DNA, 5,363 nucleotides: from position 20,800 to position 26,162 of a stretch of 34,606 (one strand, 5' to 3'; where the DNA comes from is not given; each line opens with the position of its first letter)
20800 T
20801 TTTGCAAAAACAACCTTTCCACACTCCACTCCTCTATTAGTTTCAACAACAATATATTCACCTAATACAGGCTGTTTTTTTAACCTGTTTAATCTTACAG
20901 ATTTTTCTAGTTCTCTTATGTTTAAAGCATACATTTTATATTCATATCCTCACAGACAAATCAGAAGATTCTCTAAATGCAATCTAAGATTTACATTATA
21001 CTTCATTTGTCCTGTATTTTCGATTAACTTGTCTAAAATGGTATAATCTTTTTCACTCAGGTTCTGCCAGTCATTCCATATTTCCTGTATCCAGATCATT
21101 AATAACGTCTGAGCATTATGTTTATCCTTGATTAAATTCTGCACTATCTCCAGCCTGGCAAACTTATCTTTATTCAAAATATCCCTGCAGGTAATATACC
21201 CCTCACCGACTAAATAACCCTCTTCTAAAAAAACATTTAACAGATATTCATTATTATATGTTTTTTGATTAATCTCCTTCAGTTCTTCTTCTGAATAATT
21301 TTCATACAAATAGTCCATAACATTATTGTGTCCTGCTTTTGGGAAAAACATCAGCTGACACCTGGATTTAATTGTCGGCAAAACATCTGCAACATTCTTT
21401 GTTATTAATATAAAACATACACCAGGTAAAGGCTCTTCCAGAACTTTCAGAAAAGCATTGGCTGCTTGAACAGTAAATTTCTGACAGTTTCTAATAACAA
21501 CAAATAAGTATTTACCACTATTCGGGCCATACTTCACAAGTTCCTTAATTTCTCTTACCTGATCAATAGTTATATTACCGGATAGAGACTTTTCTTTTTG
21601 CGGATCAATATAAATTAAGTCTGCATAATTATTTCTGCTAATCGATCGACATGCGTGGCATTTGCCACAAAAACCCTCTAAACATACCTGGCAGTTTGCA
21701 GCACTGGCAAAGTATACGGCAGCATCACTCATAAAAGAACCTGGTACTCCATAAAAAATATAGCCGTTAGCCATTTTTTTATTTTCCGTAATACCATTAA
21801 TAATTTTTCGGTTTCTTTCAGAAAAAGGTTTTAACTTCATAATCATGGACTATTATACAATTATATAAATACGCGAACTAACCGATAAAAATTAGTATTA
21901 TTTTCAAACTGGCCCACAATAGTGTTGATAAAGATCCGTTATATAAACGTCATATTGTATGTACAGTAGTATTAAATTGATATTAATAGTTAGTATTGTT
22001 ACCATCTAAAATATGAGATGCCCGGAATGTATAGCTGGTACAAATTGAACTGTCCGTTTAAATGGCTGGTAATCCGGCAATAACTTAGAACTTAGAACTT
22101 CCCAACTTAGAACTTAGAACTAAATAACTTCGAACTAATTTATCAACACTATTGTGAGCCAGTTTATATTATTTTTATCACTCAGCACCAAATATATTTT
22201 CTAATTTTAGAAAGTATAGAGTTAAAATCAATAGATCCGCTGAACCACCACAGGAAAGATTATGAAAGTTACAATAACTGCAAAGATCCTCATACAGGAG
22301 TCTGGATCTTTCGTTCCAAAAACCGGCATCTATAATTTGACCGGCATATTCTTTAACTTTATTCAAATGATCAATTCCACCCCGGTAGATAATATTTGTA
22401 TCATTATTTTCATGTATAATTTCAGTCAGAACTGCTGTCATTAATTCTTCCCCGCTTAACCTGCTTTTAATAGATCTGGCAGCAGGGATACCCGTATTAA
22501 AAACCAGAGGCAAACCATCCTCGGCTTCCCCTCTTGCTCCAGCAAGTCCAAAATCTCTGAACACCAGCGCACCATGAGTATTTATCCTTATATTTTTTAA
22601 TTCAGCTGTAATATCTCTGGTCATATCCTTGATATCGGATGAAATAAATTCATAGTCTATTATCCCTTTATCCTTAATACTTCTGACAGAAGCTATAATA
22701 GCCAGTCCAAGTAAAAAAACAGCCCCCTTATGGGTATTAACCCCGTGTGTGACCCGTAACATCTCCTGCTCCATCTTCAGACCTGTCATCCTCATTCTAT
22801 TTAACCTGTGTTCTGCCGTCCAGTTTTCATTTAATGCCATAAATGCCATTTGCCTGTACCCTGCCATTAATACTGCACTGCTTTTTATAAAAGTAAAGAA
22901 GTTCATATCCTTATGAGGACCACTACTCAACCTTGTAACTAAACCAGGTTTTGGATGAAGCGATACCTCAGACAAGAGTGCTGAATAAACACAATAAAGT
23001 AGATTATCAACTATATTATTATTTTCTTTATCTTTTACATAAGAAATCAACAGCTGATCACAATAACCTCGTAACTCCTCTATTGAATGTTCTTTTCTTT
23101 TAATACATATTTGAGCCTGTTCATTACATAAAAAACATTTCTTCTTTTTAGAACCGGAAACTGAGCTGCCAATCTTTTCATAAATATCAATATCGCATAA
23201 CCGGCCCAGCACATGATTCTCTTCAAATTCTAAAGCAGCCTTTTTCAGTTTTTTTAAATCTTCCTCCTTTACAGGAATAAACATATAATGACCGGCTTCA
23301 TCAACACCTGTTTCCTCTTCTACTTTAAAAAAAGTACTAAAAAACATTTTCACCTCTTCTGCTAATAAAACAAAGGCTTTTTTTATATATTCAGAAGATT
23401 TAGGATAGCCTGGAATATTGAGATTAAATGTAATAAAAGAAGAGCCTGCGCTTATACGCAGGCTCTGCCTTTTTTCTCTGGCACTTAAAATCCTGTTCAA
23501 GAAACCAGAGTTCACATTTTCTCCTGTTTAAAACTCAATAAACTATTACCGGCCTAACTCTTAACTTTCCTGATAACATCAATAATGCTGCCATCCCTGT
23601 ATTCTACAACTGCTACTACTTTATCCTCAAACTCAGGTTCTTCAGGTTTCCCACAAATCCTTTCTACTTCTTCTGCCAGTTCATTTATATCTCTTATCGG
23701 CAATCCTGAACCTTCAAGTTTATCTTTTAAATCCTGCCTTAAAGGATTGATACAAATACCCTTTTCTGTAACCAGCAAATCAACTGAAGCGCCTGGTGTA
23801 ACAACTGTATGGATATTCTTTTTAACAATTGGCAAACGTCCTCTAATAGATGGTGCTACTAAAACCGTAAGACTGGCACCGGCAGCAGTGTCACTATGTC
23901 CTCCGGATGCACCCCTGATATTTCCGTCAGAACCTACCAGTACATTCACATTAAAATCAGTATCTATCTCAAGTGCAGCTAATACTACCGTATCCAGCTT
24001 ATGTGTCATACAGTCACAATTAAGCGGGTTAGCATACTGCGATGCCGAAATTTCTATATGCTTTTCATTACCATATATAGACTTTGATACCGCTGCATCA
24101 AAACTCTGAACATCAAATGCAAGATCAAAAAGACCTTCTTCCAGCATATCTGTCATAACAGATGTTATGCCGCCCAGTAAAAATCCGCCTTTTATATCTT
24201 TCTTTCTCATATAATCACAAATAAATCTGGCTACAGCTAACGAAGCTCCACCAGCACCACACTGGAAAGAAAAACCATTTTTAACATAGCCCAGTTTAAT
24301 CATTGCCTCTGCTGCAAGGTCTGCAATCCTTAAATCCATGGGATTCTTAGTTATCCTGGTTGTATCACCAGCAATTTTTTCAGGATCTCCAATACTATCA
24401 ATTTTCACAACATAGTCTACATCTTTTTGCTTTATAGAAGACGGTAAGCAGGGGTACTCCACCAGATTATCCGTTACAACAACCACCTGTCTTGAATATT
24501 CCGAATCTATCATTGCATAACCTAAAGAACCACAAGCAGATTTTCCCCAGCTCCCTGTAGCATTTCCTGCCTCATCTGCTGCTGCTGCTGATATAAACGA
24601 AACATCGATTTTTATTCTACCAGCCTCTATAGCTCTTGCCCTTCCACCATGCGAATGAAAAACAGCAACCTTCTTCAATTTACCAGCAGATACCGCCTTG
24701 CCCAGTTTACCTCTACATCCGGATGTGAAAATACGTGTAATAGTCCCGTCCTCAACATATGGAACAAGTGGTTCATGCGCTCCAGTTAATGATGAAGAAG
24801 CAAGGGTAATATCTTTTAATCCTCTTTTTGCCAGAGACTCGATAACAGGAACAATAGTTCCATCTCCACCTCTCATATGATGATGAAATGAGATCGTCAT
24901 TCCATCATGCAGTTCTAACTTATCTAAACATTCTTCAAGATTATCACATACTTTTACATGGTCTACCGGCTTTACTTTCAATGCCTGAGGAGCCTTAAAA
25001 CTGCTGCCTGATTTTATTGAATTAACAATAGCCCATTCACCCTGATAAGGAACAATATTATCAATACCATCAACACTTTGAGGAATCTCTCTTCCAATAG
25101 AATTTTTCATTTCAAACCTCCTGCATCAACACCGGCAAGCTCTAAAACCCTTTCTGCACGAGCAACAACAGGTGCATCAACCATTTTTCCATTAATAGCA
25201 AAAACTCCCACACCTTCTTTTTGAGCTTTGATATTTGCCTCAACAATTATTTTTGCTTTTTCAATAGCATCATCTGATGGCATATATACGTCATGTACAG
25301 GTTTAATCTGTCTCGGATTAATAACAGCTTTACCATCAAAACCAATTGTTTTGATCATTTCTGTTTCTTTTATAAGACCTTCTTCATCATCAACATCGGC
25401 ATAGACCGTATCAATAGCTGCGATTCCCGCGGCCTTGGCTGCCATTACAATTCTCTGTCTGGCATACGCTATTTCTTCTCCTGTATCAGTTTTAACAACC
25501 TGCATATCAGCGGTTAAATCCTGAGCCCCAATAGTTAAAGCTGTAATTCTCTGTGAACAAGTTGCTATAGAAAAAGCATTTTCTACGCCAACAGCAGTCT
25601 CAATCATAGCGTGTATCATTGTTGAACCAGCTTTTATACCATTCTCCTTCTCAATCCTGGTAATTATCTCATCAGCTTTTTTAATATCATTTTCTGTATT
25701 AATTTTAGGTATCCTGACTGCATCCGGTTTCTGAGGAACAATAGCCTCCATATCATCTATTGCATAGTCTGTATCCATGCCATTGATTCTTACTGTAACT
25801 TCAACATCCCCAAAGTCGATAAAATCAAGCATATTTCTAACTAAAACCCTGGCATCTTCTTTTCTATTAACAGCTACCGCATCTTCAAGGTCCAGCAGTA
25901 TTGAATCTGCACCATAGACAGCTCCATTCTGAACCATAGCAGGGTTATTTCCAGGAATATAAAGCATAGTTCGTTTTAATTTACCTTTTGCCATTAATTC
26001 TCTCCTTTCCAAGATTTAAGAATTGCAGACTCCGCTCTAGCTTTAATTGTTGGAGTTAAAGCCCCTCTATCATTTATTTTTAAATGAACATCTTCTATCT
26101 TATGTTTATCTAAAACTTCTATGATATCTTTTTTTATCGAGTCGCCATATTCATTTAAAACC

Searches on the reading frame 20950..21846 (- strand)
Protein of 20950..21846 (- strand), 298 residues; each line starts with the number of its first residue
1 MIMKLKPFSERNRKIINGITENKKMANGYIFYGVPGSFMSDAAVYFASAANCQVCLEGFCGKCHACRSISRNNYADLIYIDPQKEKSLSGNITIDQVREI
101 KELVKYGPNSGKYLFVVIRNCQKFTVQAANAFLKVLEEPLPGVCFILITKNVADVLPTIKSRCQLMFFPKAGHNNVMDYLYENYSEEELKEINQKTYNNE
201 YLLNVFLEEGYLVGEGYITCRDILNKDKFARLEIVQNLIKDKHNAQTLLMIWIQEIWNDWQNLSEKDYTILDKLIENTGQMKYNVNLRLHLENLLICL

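Call 17: search_protein_families(library=pfam, proteins=[window:20950-21846:-], max_evalue=0.001)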
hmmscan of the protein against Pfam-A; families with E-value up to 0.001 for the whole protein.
window:20950-21846:- (298 aa): 1 family
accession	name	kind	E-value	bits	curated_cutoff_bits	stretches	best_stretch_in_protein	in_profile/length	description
PF13177.12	DNA_pol3_delta2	-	4.5e-40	137.7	27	1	14-170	7-159/161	DNA polymerase III, delta subunit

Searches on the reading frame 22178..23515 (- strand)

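Call 17: search_protein_families(library=pfam, proteins=[window:22178-23515:-], max_evalue=0.001)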
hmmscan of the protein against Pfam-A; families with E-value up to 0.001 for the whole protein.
window:22178-23515:- (445 aa): 2 families
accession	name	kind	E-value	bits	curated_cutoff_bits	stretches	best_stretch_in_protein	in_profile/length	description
PF01874.21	CitG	-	3.6e-61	207.7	27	1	175-435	3-283/284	ATP:dephospho-CoA triphosphoribosyl transferase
PF03802.19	CitX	-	1.3e-31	110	25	1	6-156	3-162/165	Apo-citrate lyase phosphoribosyl-dephospho-CoA transferase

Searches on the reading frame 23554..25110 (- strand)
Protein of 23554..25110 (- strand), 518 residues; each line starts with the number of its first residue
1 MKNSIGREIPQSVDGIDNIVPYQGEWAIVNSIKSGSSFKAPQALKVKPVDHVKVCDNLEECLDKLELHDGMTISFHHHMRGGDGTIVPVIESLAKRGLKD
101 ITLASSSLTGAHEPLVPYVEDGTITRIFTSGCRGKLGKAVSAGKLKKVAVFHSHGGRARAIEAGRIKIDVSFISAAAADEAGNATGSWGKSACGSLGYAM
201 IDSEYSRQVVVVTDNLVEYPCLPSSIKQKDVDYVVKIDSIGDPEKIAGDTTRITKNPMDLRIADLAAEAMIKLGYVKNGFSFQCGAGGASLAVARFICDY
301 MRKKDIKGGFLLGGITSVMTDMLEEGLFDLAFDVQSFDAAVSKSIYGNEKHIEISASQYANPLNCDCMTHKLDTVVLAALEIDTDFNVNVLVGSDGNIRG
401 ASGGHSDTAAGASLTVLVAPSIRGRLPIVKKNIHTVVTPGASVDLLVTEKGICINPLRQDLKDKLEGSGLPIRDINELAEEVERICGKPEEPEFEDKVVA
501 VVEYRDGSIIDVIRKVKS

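Call 17: search_protein_families(library=pfam, proteins=[window:23554-25110:-], max_evalue=0.001)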
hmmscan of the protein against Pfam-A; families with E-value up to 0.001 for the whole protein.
window:23554-25110:- (518 aa): 1 family
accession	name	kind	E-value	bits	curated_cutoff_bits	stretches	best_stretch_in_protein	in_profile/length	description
PF04223.18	CitF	-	9e-190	632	27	1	53-516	3-466/466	Citrate lyase, alpha subunit (CitF)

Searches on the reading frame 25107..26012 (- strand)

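Call 17: search_protein_families(library=pfam, proteins=[window:25107-26012:-], max_evalue=0.001)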
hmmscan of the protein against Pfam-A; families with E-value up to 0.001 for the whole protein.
window:25107-26012:- (301 aa): 3 families
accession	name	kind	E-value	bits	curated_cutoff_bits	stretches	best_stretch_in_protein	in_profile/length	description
PF03328.21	HpcH_HpaI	-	1.4e-67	227.7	25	1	14-233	1-221/221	HpcH/HpaI aldolase/citrate lyase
PF15617.12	C-C_Bond_Lyase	-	3e-14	53.4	28.4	1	16-294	10-316/320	C-C_Bond_Lyase of the TIM-Barrel fold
PF22484.2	DUF6986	-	5.4e-06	25.9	27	1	98-180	166-255/408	Domain of unknown function (DUF6986)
